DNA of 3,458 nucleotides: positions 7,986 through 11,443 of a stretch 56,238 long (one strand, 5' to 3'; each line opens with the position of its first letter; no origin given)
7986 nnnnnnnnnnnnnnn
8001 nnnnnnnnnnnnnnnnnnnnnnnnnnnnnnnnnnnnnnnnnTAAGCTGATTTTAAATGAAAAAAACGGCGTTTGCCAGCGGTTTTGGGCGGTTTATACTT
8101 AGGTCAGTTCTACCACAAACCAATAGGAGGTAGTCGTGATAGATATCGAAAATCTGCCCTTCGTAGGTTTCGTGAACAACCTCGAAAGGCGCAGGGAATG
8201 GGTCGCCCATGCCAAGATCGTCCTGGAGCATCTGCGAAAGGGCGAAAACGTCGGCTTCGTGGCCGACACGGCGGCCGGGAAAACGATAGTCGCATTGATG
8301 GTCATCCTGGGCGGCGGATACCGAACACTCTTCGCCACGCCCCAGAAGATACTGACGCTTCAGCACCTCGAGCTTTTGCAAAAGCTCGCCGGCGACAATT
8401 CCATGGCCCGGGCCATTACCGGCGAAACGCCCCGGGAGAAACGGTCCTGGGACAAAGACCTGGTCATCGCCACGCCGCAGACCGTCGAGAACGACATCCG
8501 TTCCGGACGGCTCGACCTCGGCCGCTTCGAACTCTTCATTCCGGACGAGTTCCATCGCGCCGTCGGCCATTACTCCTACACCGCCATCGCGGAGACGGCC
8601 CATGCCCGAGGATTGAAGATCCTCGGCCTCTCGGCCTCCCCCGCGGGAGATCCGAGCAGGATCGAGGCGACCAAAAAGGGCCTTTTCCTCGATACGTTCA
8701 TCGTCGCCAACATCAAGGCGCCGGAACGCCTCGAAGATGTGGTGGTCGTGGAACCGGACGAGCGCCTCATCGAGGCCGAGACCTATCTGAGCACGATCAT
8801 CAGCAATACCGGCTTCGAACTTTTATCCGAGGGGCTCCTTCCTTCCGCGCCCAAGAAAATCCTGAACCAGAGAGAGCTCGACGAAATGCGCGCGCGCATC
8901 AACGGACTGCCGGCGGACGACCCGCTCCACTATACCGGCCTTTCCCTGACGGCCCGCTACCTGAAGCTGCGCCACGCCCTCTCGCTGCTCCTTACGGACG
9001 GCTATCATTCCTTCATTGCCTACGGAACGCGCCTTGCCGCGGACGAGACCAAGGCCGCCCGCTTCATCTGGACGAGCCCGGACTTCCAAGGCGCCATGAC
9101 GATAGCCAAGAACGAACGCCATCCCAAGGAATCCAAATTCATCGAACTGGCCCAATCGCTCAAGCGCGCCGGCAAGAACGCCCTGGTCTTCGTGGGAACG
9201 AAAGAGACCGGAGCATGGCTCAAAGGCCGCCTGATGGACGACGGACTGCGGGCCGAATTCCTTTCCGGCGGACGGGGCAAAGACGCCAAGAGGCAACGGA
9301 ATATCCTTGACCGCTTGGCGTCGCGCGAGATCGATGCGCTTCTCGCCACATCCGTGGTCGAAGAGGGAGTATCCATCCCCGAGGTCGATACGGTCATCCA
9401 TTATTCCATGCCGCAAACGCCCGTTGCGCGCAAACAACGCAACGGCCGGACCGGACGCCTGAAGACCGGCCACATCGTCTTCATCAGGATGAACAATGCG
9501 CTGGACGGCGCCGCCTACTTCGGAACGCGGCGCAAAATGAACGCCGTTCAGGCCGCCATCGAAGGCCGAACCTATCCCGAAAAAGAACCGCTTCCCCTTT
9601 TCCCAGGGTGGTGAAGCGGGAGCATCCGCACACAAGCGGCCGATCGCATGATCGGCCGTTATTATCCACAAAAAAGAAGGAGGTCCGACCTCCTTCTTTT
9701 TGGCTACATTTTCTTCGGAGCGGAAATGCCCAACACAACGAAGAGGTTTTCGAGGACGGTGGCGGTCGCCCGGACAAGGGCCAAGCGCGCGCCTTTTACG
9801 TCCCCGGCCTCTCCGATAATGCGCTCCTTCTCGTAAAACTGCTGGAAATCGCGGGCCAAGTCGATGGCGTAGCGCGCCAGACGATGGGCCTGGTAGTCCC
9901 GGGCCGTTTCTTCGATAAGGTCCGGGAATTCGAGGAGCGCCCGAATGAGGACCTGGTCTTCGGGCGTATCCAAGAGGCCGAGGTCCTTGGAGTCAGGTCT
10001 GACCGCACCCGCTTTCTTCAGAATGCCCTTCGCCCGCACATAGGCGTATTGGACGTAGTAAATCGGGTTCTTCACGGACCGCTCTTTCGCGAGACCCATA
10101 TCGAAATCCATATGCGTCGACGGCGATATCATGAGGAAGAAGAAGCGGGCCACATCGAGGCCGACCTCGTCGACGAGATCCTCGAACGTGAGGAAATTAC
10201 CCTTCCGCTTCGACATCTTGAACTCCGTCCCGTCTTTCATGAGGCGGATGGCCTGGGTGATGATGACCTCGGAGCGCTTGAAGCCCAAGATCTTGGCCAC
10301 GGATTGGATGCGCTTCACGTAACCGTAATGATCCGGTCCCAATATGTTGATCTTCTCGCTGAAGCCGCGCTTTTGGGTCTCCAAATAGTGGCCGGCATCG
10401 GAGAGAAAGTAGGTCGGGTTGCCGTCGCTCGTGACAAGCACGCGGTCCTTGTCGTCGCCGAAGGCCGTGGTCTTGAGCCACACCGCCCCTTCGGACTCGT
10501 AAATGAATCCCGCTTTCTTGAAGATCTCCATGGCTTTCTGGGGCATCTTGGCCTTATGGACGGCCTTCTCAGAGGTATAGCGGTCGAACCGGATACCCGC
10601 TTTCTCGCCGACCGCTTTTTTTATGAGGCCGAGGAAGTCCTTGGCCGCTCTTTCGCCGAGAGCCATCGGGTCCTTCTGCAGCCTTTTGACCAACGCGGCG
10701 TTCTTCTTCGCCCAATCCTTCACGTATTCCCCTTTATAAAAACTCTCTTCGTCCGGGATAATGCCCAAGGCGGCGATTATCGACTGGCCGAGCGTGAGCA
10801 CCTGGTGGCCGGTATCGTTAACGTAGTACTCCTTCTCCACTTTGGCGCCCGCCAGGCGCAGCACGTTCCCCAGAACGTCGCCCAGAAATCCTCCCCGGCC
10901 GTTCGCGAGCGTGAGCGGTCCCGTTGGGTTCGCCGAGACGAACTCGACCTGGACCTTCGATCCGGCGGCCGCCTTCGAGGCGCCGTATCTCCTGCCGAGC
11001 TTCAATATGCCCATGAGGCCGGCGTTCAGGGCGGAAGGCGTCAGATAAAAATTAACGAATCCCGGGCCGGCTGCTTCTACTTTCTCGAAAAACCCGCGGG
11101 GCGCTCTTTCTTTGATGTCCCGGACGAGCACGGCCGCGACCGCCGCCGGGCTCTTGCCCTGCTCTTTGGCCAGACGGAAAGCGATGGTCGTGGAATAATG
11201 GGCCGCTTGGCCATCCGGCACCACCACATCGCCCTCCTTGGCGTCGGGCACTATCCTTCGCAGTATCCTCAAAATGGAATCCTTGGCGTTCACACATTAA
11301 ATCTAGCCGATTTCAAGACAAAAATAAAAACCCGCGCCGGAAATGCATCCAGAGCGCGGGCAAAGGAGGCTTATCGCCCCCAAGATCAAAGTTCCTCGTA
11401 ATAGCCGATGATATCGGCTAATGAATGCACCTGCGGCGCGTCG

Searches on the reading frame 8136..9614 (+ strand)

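Call 58: search_protein_families(library=pfam, max_evalue=0.0001, proteins=[window:8136-9614:+])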
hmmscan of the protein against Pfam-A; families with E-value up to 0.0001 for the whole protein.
window:8136-9614:+ (492 aa): 3 families
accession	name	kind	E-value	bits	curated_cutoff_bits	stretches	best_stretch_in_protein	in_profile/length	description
PF00271.37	Helicase_C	-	3.7e-18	66.2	23.5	1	336-442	4-109/110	Helicase conserved C-terminal domain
PF00270.35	DEAD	-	6.2e-16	59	26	1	28-171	6-162/167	DEAD/DEAH box helicase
PF04851.21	ResIII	-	1.4e-13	51.5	22.5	1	27-169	20-162/164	Type III restriction enzyme, res subunit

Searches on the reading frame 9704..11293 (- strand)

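Call 57: search_protein_families(library=pfam, max_evalue=0.0001, proteins=[window:9704-11293:-])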
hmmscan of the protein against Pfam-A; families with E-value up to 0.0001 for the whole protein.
window:9704-11293:- (529 aa): 5 families
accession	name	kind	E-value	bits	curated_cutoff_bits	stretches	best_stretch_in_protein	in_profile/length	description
PF05746.21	DALR_1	-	3.2e-31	108.3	22.3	1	414-529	1-117/117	DALR anticodon binding domain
PF03485.21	Arg_tRNA_synt_N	-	4.3e-14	53.3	21.5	1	4-84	4-85/85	Arginyl tRNA synthetase N terminal domain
PF00750.26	tRNA-synt_1d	-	6.6e-13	48.8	23.3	1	97-377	6-298/349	tRNA synthetases class I (R), catalytic domain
PF09334.17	tRNA-synt_1g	-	3.8e-05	23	20.1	0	357-398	325-365/391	tRNA synthetases class I (M)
PF01921.24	tRNA-synt_1f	-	5.6e-05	22.6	27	1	318-400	240-323/360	tRNA synthetases class I (K)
